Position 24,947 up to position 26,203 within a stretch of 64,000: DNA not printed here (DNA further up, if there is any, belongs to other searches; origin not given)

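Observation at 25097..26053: Bacterial/cyanobacterial-type DUF2064 glycosyltransferase gene in a eukaryotic nuclear context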

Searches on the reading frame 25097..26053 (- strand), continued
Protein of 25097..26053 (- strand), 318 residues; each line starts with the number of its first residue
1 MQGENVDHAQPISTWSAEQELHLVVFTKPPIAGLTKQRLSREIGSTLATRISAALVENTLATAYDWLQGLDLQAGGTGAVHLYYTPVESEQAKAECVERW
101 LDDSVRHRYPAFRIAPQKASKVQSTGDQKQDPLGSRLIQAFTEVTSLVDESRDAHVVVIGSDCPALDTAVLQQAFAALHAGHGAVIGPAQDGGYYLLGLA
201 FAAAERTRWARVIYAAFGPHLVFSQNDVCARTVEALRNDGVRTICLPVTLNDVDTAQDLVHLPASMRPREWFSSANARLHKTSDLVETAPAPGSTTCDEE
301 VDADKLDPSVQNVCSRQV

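Call 53: predict_structure(alignment_id=A1)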
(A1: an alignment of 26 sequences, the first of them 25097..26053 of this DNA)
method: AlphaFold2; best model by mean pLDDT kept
length: 318 residues; sequences in the alignment: 26
mean_pLDDT: 86.2   pTM: 0.82
mean pLDDT of the five models: 86.2, 85.3, 85.0, 84.6, 84.5
residues with pLDDT >= 90: 223; 70-90: 27; 50-70: 41; < 50: 27
segments of 3 or more residues with pLDDT < 50: 1-3, 293-302, 305-307, 311-318
pLDDT, mean of each block of 10 residues (from residue 1): 54 84 97 94 95 97 96 88 89 91 97 92 65 92 97 98 97 97 98 98 97 96 95 98 98 96 93 66 53 46 50 42
secondary structure, 60 per line:
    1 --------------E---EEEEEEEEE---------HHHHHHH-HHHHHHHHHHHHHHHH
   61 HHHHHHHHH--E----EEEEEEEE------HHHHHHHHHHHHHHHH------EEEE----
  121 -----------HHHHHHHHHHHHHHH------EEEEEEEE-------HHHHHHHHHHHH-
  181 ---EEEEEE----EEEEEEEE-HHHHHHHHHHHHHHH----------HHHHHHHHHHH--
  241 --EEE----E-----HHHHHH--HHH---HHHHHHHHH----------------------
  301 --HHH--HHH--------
elements in order: E19-27 H37-43 H45-69 E77-84 H91-106 E113-116 H132-146 E153-160 H168-179 E184-189 E194-201 H203-217 H228-238 E243-245 H256-261 H270-278
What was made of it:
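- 25097..26053 (-): Complete single-exon CDS, 318 aa plus stop. DUF2064/TIGR04282-like protein, identical to C. merolae 10D XP_005539523.1. AlphaFold2 model has mean pLDDT 86.2 and pTM 0.82 (call 53).
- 25418..25450 (-): Residues 202-212: an 11-residue insertion specific to cyanidiophytes that forms part of an extra helix (H203-217). It is absent from bacterial and florideophyte homologues. The helix is modelled at pLDDT above 95 (call 53).
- On NCBIfam TIGR04282: AF2 model pLDDT 86.2 (call 53).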

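Call 59: fold_search(model_id=the predicted structure, library=pdb)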
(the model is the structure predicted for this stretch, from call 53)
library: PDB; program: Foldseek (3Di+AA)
matches with E <= 10: 1090; with E <= 0.001: 205
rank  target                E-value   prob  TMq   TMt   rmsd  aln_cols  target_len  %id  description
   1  3cgx                  2.1e-15  1.00  0.54  0.73   6.4       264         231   26  Crystal structure of putative nucleotide-diphospho-sugar transferase (YP_389115.1) from Desulfovibrio desulfuricans G20  (released 2008-03-18)
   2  6bwg_A                1.6e-10  1.00  0.47  0.70   4.7       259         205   19  Crystal structure of native Rv2983 from Mycobacterium tuberculosis (released 2018-12-19)
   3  6bwh_A                2.3e-09  1.00  0.46  0.67   4.6       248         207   20  Crystal structure of Mycoibacterium tuberculosis Rv2983 in complex with PEP (released 2018-12-19)
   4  6bwg_C                2.5e-09  1.00  0.46  0.68   4.6       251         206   19  Crystal structure of native Rv2983 from Mycobacterium tuberculosis (released 2018-12-19)
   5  6bwg_B                7.6e-09  1.00  0.46  0.68   4.7       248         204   19  Crystal structure of native Rv2983 from Mycobacterium tuberculosis (released 2018-12-19)
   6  7p97_AAA              1.0e-08  1.00  0.47  0.71   6.5       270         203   16  Structure of 3-phospho-D-glycerate guanylyltransferase with product 3-GPPG bound (released 2022-02-02)
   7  7p97_BBB              1.8e-08  1.00  0.47  0.73   5.6       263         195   17  Structure of 3-phospho-D-glycerate guanylyltransferase with product 3-GPPG bound (released 2022-02-02)
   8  2i5e_A                1.0e-07  1.00  0.47  0.68   4.0       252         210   14  Crystal Structure of a Protein of Unknown Function MM2497 from Methanosarcina mazei Go1, Probable Nucleotidyltransfera (released 2006-09-26)
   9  1vic_A                7.9e-07  1.00  0.40  0.48   7.6       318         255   12  Crystal structure of CMP-KDO synthetase (released 2003-12-30)
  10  1vic_B                9.5e-07  1.00  0.41  0.50   7.8       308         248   11  Crystal structure of CMP-KDO synthetase (released 2003-12-30)
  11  3spt                  1.4e-06  1.00  0.43  0.31   7.0       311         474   15  Crystal structure of GlmU from Mycobacterium tuberculosis in complex with ACETYL COENZYME A and URIDINE-DIPHOSPHATE-N-AC (released 2012-08-08)
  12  4fcu                  1.4e-06  1.00  0.37  0.45   7.9       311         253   10  1.9 Angstrom Crystal Structure of 3-deoxy-manno-octulosonate Cytidylyltransferase (kdsB) from Acinetobacter baumannii wi (released 2012-06-20)
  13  4g87                  1.5e-06  1.00  0.43  0.32   7.6       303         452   15  Crystal structure of GLMU from Mycobacterium tuberculosis snapshot 1 (released 2013-03-13)
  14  2y6p_A                2.3e-06  1.00  0.40  0.53   6.9       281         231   12  Evidence for a Two-Metal-Ion-Mechanism in the Kdo- Cytidylyltransferase KdsB (released 2011-08-24)
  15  2y6p_C                2.4e-06  1.00  0.38  0.50   7.1       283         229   12  Evidence for a Two-Metal-Ion-Mechanism in the Kdo- Cytidylyltransferase KdsB (released 2011-08-24)
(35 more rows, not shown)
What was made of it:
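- On NCBIfam TIGR04282: Foldseek E 2e-15 (call 59).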

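Call 71: search_protein_families(library=ncbifam, proteins=[L013:7100-7810:+, L013:7949-8917:+, L013:8944-9963:+, L013:9977-10654:+, L085:7672-8883:+, L085:8926-9978:+, L085:9986-11320:+, L072:7856-10600:+, L082:2802-3557:+, L082:3567-5087:+], max_evalue=1e-10)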
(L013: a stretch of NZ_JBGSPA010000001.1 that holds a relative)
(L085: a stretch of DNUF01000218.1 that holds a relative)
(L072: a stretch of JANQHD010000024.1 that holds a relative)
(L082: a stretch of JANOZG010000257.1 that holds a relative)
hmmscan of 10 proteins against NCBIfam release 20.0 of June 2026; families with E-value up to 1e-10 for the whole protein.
L013:7100-7810:+ (236 aa): 2 families
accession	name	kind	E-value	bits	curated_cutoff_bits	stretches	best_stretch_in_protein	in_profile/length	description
TIGR04283.1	glyco_like_mftF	equivalog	4.4e-79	265.1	182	1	7-231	1-221/221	TIGR04283 family arsenosugar biosynthesis glycosyltransferase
TIGR03965.1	mycofact_glyco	equivalog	1.7e-13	50.3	280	0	3-89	72-167/467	mycofactocin biosynthesis glycosyltransferase MftF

L013:7949-8917:+ (322 aa): 8 families
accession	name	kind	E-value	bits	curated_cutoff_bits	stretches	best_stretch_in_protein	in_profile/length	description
NF038099.1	AsSugarArsM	exception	1.3e-173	576.6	400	1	2-322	1-321/321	arsenosugar biosynthesis arsenite methyltransferase ArsM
NF008823.0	PRK11873.1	subfamily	2.9e-35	122.1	263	1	42-233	60-242/272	arsenite methyltransferase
NF040538.1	methyl_ArsM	equivalog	3.1e-25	89.1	500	1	131-322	167-355/356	arsinothricin biosynthesis methyltransferase ArsM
NF041537.1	ArsM_AhpD_UU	exception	4.7e-24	84.8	510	1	37-221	54-229/345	arsenite methyltransferase/AhpD domain selenoprotein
NF047649.1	MTase_UXPK_star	exception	8.5e-22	77.5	460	1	37-221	55-230/283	methyltransferase/UXPK-star double selenoprotein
NF041536.1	ArsM_DUF2284_UU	exception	4.7e-20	71.4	575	1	37-221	54-229/459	arsenite methyltransferase/DUF2284 domain selenoprotein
NF045667.1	MTase_DVU1556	equivalog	2e-14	53.6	155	1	80-215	40-161/213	DVU_1556 family methyltransferase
NF040539.1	AST_met_ArsM_2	exception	4.4e-11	43.1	240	1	62-219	59-210/262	putative arsinothricin biosynthesis methyltransferase ArsM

L013:8944-9963:+ (339 aa): 2 families
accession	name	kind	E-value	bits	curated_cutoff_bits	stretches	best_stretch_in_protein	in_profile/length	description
TIGR04167.1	rSAM_SeCys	equivalog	6.1e-120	400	300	1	29-338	2-303/303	arsenosugar biosynthesis radical SAM (seleno)protein ArsS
TIGR04053.2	TIGR04053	equivalog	3.6e-12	46.2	395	1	41-177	14-151/366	TIGR04053 family radical SAM/SPASM domain-containing protein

L013:9977-10654:+ (225 aa): 1 family
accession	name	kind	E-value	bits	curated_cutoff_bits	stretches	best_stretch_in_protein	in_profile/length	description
TIGR04282.1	glyco_like_cofC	hypoth_equivalog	1.6e-65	220.4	134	1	11-201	1-189/189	TIGR04282 family arsenosugar biosynthesis glycosyltransferase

L085:7672-8883:+ (403 aa): 10 families
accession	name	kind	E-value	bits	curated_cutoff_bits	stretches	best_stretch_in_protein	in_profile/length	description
NF040538.1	methyl_ArsM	equivalog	3e-100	335.9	500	1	34-340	20-327/356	arsinothricin biosynthesis methyltransferase ArsM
NF008823.0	PRK11873.1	subfamily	2.5e-55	187.9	263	2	181-274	142-233/272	arsenite methyltransferase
NF038099.1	AsSugarArsM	exception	4.4e-36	124.7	400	1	181-343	130-301/321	arsenosugar biosynthesis arsenite methyltransferase ArsM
NF047649.1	MTase_UXPK_star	exception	1.9e-34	119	460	2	45-142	45-140/283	methyltransferase/UXPK-star double selenoprotein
NF041537.1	ArsM_AhpD_UU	exception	7.5e-34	117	510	2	45-142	44-139/345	arsenite methyltransferase/AhpD domain selenoprotein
NF041536.1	ArsM_DUF2284_UU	exception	2.2e-28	98.8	575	2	45-144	44-141/459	arsenite methyltransferase/DUF2284 domain selenoprotein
NF045667.1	MTase_DVU1556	equivalog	4.2e-19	68.8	155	1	175-266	74-162/213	DVU_1556 family methyltransferase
NF040539.1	AST_met_ArsM_2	exception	1.3e-14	54.7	240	1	185-270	128-211/262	putative arsinothricin biosynthesis methyltransferase ArsM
NF043040.1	corrin_prot_MT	hypoth_equivalog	1e-12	48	180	0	72-122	37-85/216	corrinoid protein-associated methyltransferase CpaM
NF001244.0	PRK00216.1-5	equivalog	5.3e-12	45.5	216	0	74-143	47-113/236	bifunctional demethylmenaquinone methyltransferase/2-methoxy-6-polyprenyl-1,4-benzoquinol methylase UbiE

L085:8926-9978:+ (350 aa): 1 family
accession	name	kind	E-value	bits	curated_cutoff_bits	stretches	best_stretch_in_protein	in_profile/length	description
TIGR04167.1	rSAM_SeCys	equivalog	1.5e-136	454.6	300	1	45-349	2-303/303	arsenosugar biosynthesis radical SAM (seleno)protein ArsS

L085:9986-11320:+ (444 aa): 3 families
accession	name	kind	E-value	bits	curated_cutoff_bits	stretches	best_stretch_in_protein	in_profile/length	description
TIGR04283.1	glyco_like_mftF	equivalog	8.3e-71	238.1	182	1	216-432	1-221/221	TIGR04283 family arsenosugar biosynthesis glycosyltransferase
TIGR04282.1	glyco_like_cofC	hypoth_equivalog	5e-62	209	134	1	7-194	1-189/189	TIGR04282 family arsenosugar biosynthesis glycosyltransferase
TIGR03552.1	F420_cofC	equivalog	1e-14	54.6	105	1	18-201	11-191/196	2-phospho-L-lactate guanylyltransferase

L072:7856-10600:+ (914 aa): 5 families
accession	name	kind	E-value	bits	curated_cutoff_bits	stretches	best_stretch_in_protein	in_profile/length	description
TIGR04282.1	glyco_like_cofC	hypoth_equivalog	2.4e-59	200.3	134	1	717-901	1-189/189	TIGR04282 family arsenosugar biosynthesis glycosyltransferase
TIGR04182.1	glyco_TIGR04182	equivalog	1.6e-33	116.3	325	1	483-698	2-214/293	S-layer glycoprotein N-glycosyltransferase AglJ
NF041391.1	DPhHxTase_Halo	equivalog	4e-19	68.4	375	1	490-682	4-194/213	dolichyl-phosphate hexose transferase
NF010496.0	PRK13915.1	equivalog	1.8e-16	60.1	262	1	479-592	29-157/307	glucosyl-3-phosphoglycerate synthase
NF058614.1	PPMAGASynPpgS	equivalog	6.5e-11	42.1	370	0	484-595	3-118/226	polyprenyl-phospho-N-acetylgalactosaminyl synthase PpgS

L082:2802-3557:+ (251 aa): 0 families

L082:3567-5087:+ (506 aa): 36 families (the best 25 are shown)
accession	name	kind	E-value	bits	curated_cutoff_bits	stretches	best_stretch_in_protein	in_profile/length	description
NF004991.0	PRK06370.1-3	subfamily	5.4e-251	833.5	620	1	3-505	4-507/509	FAD-containing oxidoreductase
TIGR02053.1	MerA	equivalog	8.7e-118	394.2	454.45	1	35-486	1-454/465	mercury(II) reductase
TIGR01350.1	lipoamide_DH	equivalog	2.7e-115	385.7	408.8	1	35-480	2-449/461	dihydrolipoyl dehydrogenase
NF004992.0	PRK06370.1-4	equivalog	5e-97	325.2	629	1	34-481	4-451/459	FAD-containing oxidoreductase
NF004947.0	PRK06292.2-5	equivalog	2.5e-94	316.9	592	1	34-480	3-453/474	dihydrolipoyl dehydrogenase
NF004946.0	PRK06292.2-4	subfamily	5.4e-84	282.7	634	1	34-484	3-470/487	dihydrolipoyl dehydrogenase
NF010311.1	PRK13748.1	subfamily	6.6e-83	279.4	600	1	33-486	96-549/560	mercury(II) reductase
NF004776.0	PRK06116.1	equivalog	2.8e-82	277.1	480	1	34-477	4-445/450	glutathione-disulfide reductase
NF005884.0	PRK07846.1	equivalog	1e-81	274.9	501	1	34-466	3-431/454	mycothione reductase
NF004990.0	PRK06370.1-1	equivalog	1.7e-80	271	842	1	34-481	4-451/459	FAD-containing oxidoreductase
NF005883.0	PRK07845.1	equivalog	2.6e-80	270.7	479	1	36-482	4-456/466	NAD(P)H-quinone dehydrogenase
NF004939.0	PRK06292.1-1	equivalog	2.4e-78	264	435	1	35-479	6-452/476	dihydrolipoyl dehydrogenase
NF004945.0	PRK06292.2-3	equivalog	2.8e-78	263.9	494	1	34-479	3-446/457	dihydrolipoyl dehydrogenase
NF004943.0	PRK06292.2-1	equivalog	1.5e-75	254.7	432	1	34-481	3-451/456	dihydrolipoyl dehydrogenase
NF040477.1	chlor_oxi_RclA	equivalog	1.6e-74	251.2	740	1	34-481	3-436/441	reactive chlorine resistance oxidoreductase RclA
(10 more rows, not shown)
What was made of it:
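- On NCBIfam TIGR04282: Bacterial members score 200-220 bits (call 71).
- Examples: TIGR04283-ArsM(NF038099)-ArsS(TIGR04167)-TIGR04282 in Chamaesiphon L013, and ArsM-ArsS-fusion in L085, both above curated cut-offs (call 71).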

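Call 78: search_protein_representatives(alignment_id=A3)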
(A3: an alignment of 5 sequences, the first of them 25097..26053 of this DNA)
Query: 5 sequences, 315 profile positions. Proteins with E-value up to 0.001 (for the whole library): 15229; up to 1e-10: 6772; up to 1e-30: 3. The best 150 are listed.
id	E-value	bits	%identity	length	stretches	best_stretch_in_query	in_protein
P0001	5.5e-144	495.5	-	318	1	4-315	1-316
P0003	7.6e-144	495.0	-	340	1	1-292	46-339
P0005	8.9e-123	425.8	-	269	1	1-258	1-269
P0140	1.1e-27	113.5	-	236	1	24-268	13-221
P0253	3.0e-26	108.7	-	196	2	126-268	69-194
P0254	4.2e-26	108.2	-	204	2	127-270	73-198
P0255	5.5e-26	107.8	-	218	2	130-263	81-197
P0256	6.5e-26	107.6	-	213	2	134-269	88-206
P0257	6.9e-26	107.5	-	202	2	132-270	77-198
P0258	1.1e-25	106.9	-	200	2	135-269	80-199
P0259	1.8e-25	106.2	-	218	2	133-270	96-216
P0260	1.9e-25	106.1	-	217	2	112-271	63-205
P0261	2.0e-25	106.0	-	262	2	132-265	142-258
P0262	2.0e-25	106.0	-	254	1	14-257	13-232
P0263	2.4e-25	105.7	-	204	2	131-268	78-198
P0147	2.7e-22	95.7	-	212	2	134-205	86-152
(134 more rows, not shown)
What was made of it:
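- The next hit scored 113 bits (call 78).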

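Call 79: find_encoding_contigs(protein=P0140, flank=10000, max_places=1)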
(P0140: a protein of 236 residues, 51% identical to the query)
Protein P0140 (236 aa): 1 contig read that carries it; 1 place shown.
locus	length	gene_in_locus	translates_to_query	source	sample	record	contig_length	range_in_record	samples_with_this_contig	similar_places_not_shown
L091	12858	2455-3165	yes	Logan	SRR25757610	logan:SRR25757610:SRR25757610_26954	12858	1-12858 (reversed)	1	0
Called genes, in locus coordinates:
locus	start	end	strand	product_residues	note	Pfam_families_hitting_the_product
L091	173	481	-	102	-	-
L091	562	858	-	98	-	-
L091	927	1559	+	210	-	PF20772:TACO1_YebC_N, PF01709:Transcrip_reg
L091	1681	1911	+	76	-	-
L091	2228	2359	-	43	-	-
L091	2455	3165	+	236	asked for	PF09837:DUF2064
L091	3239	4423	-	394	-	PF01180:DHO_dh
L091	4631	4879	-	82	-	-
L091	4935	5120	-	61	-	-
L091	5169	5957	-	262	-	PF08071:RS4NT, PF01479:S4 (weak), PF00900:Ribosomal_S4e, PF16121:40S_S4_C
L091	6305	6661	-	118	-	-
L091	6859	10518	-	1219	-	PF23001:MBTP1_N, PF00082:Peptidase_S8, PF23094:MBTPS1_3rd, PF23090:MBTPS1_4th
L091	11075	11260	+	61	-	-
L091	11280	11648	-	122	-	-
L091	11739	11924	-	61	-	-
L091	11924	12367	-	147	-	-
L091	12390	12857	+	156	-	?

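Call 80: find_encoding_contigs(protein=P0144, flank=10000, max_places=1)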
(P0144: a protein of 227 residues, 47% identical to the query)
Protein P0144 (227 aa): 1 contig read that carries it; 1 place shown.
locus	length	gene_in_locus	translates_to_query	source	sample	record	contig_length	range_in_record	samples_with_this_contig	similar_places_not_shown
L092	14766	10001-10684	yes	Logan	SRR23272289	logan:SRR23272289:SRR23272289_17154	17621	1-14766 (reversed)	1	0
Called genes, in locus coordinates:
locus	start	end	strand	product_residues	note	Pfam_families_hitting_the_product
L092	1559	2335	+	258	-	PF16561:AMPK1_CBM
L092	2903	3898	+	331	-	PF23381:Beta-prop_IFT122_1st, PF24805:EIF3I, PF24814:WD40_Prp19, PF25173:Beta-prop_WDR3_1st, PF25174:Beta-prop_THOC3, PF25175:Beta-prop_WDR5, PF25175:Beta-prop_WDR5, PF23414:Beta-prop_EML_2, +23 more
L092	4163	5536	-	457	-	PF05021:NPL4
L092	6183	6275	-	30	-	-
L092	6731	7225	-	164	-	-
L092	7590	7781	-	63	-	-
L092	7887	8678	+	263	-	PF08071:RS4NT, PF00900:Ribosomal_S4e, PF16121:40S_S4_C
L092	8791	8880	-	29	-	-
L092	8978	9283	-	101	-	-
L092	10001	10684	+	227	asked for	PF09837:DUF2064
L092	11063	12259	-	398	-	PF01180:DHO_dh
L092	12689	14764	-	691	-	?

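Call 81: find_encoding_contigs(protein=P0145, flank=10000, max_places=1)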
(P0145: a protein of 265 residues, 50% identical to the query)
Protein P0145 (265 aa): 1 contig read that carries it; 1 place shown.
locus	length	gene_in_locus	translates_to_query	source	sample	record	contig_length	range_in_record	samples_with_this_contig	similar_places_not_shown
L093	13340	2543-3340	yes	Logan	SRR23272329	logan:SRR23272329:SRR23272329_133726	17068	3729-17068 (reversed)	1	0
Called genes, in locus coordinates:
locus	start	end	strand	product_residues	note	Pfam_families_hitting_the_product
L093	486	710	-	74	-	-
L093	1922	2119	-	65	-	-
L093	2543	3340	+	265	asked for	PF09837:DUF2064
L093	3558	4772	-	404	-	PF01180:DHO_dh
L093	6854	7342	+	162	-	PF13894:zf-C2H2_4 (faint)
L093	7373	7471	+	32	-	-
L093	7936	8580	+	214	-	-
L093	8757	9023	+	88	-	-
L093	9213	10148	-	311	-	PF14531:Kinase-like (faint), PF00069:Pkinase, PF07714:PK_Tyr_Ser-Thr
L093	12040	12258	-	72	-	-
